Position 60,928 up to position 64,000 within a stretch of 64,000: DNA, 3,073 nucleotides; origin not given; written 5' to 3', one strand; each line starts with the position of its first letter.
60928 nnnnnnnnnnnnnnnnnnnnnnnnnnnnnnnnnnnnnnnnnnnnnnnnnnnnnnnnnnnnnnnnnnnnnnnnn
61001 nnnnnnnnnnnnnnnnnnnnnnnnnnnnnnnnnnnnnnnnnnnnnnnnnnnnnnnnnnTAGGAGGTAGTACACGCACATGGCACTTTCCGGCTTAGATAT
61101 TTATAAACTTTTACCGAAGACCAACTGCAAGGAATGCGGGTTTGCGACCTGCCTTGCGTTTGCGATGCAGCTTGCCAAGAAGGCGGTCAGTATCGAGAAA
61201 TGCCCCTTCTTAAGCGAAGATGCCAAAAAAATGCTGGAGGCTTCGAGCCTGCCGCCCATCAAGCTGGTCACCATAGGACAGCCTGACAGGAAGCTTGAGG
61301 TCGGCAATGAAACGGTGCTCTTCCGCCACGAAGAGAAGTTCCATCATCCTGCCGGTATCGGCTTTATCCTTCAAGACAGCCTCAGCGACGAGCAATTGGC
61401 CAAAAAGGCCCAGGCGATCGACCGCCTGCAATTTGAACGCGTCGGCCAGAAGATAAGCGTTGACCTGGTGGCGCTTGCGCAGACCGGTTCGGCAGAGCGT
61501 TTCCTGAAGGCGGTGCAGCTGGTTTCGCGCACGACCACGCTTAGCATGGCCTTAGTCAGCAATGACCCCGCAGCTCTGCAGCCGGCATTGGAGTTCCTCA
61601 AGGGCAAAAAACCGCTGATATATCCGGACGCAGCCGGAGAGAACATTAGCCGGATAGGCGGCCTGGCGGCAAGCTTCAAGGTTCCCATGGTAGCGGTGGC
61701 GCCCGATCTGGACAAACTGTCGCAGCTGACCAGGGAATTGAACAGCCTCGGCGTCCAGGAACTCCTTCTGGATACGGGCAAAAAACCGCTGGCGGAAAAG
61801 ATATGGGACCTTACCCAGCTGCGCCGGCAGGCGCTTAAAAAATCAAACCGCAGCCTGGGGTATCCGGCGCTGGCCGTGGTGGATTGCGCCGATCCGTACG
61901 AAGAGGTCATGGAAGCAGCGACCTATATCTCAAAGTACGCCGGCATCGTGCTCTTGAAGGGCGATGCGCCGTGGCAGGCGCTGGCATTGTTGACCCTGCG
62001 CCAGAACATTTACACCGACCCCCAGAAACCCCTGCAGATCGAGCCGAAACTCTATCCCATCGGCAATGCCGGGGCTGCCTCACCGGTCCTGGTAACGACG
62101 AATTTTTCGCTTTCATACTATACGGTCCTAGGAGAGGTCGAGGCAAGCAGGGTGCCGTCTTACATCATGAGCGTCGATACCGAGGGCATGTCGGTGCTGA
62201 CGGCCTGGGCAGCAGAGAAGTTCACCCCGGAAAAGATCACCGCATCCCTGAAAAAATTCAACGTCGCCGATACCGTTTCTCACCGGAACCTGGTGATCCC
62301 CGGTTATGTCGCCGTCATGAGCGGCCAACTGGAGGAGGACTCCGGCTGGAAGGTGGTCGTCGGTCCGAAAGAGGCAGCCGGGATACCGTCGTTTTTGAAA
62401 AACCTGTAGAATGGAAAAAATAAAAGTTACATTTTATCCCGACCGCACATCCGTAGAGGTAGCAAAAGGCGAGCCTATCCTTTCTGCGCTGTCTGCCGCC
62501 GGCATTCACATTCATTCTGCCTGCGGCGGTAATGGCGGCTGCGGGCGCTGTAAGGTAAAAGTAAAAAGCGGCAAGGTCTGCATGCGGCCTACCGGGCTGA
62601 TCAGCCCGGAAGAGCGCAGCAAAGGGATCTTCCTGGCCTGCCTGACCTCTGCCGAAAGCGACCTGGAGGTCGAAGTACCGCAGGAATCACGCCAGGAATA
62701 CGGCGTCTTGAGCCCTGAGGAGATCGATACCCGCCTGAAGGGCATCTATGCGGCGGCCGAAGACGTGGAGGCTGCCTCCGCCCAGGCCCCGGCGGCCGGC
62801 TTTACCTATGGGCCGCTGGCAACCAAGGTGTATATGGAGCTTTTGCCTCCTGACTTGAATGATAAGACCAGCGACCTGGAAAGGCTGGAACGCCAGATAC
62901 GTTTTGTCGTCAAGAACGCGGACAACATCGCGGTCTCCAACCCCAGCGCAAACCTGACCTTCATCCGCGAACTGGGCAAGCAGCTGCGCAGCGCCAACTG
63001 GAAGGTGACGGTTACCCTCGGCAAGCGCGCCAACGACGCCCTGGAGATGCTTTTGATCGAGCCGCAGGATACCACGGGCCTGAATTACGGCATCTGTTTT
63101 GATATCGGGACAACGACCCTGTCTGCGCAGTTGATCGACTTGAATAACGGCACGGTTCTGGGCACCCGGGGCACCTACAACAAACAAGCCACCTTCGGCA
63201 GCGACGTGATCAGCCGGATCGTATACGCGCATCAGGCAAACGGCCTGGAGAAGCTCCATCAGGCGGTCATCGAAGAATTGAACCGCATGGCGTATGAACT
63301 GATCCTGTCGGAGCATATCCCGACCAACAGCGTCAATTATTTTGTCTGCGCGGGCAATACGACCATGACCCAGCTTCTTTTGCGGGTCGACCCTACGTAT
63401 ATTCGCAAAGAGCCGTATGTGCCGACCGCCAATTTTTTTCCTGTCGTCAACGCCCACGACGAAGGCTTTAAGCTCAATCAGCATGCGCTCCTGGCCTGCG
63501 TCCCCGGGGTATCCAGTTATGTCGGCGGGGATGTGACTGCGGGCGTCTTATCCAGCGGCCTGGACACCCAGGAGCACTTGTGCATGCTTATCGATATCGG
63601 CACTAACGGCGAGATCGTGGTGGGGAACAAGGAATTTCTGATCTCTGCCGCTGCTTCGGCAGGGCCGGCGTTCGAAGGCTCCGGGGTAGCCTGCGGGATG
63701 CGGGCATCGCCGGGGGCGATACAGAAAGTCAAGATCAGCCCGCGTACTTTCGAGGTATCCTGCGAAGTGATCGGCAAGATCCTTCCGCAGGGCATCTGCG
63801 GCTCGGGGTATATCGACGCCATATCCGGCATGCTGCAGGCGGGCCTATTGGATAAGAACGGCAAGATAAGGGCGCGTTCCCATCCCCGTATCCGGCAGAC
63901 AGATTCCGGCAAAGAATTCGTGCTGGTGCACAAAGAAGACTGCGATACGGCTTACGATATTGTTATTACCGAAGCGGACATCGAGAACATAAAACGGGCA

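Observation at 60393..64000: LarB-like gene placed directly before CFeSP large subunit and a RACo-like activator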

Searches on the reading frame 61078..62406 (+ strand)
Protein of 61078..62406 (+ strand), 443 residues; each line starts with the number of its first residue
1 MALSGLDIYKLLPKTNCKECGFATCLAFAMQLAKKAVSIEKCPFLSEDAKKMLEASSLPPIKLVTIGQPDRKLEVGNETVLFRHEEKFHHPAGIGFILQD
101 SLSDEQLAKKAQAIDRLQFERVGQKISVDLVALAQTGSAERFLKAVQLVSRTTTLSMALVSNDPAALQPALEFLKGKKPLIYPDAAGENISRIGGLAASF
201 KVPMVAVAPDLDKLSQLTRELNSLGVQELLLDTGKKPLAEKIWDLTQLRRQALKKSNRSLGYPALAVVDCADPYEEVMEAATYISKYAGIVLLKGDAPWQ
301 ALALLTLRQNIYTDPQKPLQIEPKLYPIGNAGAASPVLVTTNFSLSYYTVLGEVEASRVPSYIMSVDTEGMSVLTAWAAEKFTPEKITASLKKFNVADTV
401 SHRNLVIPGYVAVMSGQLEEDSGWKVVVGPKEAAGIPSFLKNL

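Call 6: search_protein_families(library=pfam, proteins=[window:61078-62406:+], max_evalue=0.01)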
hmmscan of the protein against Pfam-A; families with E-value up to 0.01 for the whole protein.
window:61078-62406:+ (443 aa): 2 families
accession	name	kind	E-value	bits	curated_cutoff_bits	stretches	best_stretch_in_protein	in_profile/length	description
PF03599.22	CdhD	-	3.3e-96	322.8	24.8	1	64-439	2-386/387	CO dehydrogenase/acetyl-CoA synthase delta subunit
PF04060.18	FeS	-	7.6e-14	51.6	23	1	12-44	1-33/33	Putative Fe-S cluster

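Call 7: search_protein_families(library=ncbifam, proteins=[window:61078-62406:+], max_evalue=0.01)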
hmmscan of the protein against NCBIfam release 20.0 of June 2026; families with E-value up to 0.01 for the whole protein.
window:61078-62406:+ (443 aa): 10 families
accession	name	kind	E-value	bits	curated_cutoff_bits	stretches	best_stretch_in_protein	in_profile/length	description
NF003195.0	PRK04165.1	equivalog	8.4e-167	555.6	306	1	1-442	1-445/450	acetyl-CoA decarbonylase/synthase complex subunit gamma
NF043039.1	HgcAB_like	equivalog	1.3e-21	77.6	285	1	318-442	13-137/350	HgcAB-like fusion protein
NF040863.1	HgcA_corrinoid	equivalog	9.6e-20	71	275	1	320-442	29-151/325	mercury methylation corrinoid protein HgcA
NF006446.0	PRK08764.1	equivalog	2.4e-06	27.5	220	1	8-51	12-55/139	Rnf electron transport complex subunit RnfB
TIGR01944.1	rnfB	subfamily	4.2e-06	26.4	68.7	1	8-49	40-80/190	RnfABCDGE type electron transport complex subunit B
NF005415.0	PRK06991.1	equivalog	1.9e-05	24.5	281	1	8-48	11-51/284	electron transport complex subunit RsxB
NF041836.1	rnfB_Methano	equivalog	3.6e-05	23.3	445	1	7-48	42-83/265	Rnf electron transport complex subunit RnfB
NF005505.0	PRK07118.1-4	equivalog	0.00012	21.6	378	1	7-48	42-83/265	Fe-S cluster domain-containing protein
NF003475.0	PRK05113.1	equivalog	0.0023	17.8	203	1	8-47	40-78/190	electron transport complex subunit RsxB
NF005504.0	PRK07118.1-3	equivalog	0.0094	15.3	437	0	9-43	41-76/293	Fe-S cluster domain-containing protein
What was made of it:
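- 61078..62409 (+): acsC (cdhE): corrinoid iron-sulfur protein large (gamma) subunit. Pfam finds FeS plus CdhD (calls 6, 7).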

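Call 64: search_solved_structures(query=window:61078-62406:+, max_evalue=0.00001)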
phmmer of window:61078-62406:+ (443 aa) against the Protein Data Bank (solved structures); distinct sequences matched with E-value up to 0.00001: 4.
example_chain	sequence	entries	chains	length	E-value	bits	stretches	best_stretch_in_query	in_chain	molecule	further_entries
2h9a_A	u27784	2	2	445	2.9e-136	457.8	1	1-442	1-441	Carbon monoxide dehydrogenase corrinoid/iron-sulfur protein, gamma subunit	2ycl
4c1n_A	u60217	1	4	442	8.2e-136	456.3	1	3-442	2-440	CARBON MONOXIDE DEHYDROGENASE CORRINOID/IRON-SULFUR PROTEIN, GAMMA SUBUNIT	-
4djd_C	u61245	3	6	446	7.5e-124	416.9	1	1-441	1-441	Corrinoid/iron-sulfur protein large subunit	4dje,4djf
9fzy_F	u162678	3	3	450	2.3e-94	319.9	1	1-443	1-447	Corrinoid iron-sulfur protein large subunit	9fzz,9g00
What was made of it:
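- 61078..62409 (+): It scores 458 bits to 2H9A (call 64).
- Checked: It scores 458 bits to the C. hydrogenoformans CFeSP large subunit 2H9A (call 64).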

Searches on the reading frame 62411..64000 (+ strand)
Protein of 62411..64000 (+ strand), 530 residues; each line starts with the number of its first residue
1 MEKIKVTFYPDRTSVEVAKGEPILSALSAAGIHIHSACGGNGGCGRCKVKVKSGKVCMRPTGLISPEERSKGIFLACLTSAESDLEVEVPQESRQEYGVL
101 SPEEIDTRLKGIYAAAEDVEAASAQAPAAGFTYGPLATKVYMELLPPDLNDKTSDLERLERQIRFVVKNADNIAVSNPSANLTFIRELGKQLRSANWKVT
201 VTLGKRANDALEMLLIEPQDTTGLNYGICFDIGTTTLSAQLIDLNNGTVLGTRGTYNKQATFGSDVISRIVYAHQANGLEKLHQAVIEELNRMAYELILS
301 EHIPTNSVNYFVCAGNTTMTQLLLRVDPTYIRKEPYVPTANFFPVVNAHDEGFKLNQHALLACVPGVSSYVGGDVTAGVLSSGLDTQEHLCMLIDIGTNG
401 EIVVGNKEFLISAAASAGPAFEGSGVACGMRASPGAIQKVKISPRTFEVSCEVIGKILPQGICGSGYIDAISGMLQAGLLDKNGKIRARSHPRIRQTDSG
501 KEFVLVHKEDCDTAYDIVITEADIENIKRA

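Call 6: search_protein_families(library=pfam, proteins=[window:62411-64000:+], max_evalue=0.01)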
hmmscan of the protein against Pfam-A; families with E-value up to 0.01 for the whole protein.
window:62411-64000:+ (530 aa): 5 families
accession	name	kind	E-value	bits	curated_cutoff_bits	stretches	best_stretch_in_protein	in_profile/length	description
PF17651.6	Raco_middle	-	7.1e-55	185.5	26.8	1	226-386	1-162/163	RACo middle region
PF14574.11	RACo_C_ter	-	1.7e-52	178.5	27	1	390-530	2-143/261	C-terminal domain of RACo the ASKHA domain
PF17650.6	RACo_linker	-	1.8e-16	60.2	26.2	1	130-222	5-85/86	RACo linker region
PF00111.32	Fer2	-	6.9e-13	48.8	21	1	11-81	6-76/77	2Fe-2S iron-sulfur cluster binding domain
PF13510.11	Fer2_4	-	3.5e-05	24.2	22.8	1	5-88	3-78/82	2Fe-2S iron-sulfur cluster binding domain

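Call 7: search_protein_families(library=ncbifam, proteins=[window:62411-64000:+], max_evalue=0.01)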
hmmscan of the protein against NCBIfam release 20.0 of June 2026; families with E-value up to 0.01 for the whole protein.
window:62411-64000:+ (530 aa): 13 families
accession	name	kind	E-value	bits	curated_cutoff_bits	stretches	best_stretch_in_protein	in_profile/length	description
NF040756.1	corr_regen_AcsV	exception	7e-144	480.6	800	1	5-530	1-517/632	corrinoid activation/regeneration protein AcsV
TIGR04270.1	Rama_corrin_act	subfamily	3.2e-22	78.6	500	1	226-447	1-225/534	methylamine methyltransferase corrinoid protein reductive activase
TIGR01941.1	nqrF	equivalog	1.1e-14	54.2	295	1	11-93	40-124/405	NADH:ubiquinone reductase (Na(+)-transporting) subunit F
NF058606.1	GlBtMonoRdsGbcB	equivalog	8.4e-14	51.2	500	1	2-88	276-361/362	glycine betaine monooxygenase reductase subunit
NF007964.0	PRK10684.1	equivalog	1.9e-08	33.7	383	1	3-87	249-332/333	NADH oxidoreductase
NF045803.1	MethMoxFADbindMmoC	equivalog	4.7e-07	28.9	500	1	12-92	13-94/343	aromatic/alkene monooxygenase hydroxylase FAD-binding subunit MmoC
NF041393.1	Frdxn_Halo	equivalog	9.2e-07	28.7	150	1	13-84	38-109/128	ferredoxin Fer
NF004317.0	PRK05713.1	equivalog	9.6e-07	28.3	338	1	14-93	10-88/312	iron-sulfur-binding ferredoxin reductase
NF040810.1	BenC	equivalog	2e-06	27.2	430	1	15-95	15-97/333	benzoate 1,2-dioxygenase electron transfer component BenC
TIGR02007.1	fdx_isc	equivalog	3.6e-06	27.1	132.1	1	7-56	10-59/110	ISC system 2Fe-2S type ferredoxin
TIGR02008.1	fdx_plant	subfamily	4.1e-06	26.5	81.15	1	12-92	14-93/97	ferredoxin [2Fe-2S]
NF007985.1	PRK10713.1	equivalog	9.3e-06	25.1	75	1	16-89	11-81/81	class I ribonucleotide reductase maintenance protein YfaE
TIGR02160.1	PA_CoA_Oxy5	hypoth_equivalog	9e-05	21.4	420.8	1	4-84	263-345/352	1,2-phenylacetyl-CoA epoxidase subunit PaaE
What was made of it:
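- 62411..64000 (+): acsV / RACo: ATP-dependent reductive activator of the corrinoid protein; the first 530 of about 651 residues, cut by the window end. NF040756 scores 480 bits (calls 6, 7).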

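Call 65: search_solved_structures(query=window:62411-64000:+, max_evalue=0.00001)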
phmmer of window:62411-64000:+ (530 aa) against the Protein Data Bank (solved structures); distinct sequences matched with E-value up to 0.00001: 8.
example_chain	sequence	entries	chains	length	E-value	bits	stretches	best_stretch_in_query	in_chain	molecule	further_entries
3zyy_X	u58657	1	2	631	1.9e-116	392.9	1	2-530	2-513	IRON-SULFUR CLUSTER BINDING PROTEIN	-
4c1n_K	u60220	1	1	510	3.9e-96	325.9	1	134-530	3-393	IRON-SULFUR CLUSTER BINDING PROTEIN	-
4c1n_I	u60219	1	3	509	4.4e-96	325.7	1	135-530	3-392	IRON-SULFUR CLUSTER BINDING PROTEIN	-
8a1t_F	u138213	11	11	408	1.3e-14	57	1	10-122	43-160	Na(+)-translocating NADH-quinone reductase subunit F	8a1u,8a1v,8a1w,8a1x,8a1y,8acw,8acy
7xk3_F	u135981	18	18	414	1.3e-14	56.9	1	10-122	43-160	Na(+)-translocating NADH-quinone reductase subunit F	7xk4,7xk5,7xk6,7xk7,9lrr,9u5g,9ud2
1jq4_A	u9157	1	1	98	2.7e-06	29.5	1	15-91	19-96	METHANE MONOOXYGENASE COMPONENT C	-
4itk_A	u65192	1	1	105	2.9e-06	29.4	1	5-98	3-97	Apoferredoxin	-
5ogx_A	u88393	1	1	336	7.5e-06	28.1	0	15-89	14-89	Cytochrome P450 reductase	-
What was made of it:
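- Closest known: Carboxydothermus hydrogenoformans CFeSP large subunit. Same: AcsC scores 458 bits over the full length and AcsV 393 bits with the same four-domain architecture (calls 6, 64, 65). acsC and acsV are adjacent, as in acetogen acs clusters.
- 62411..64000 (+): It scores 393 bits to 3ZYY (call 65).
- Checked: It scores 393 bits to RACo 3ZYY (call 65).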
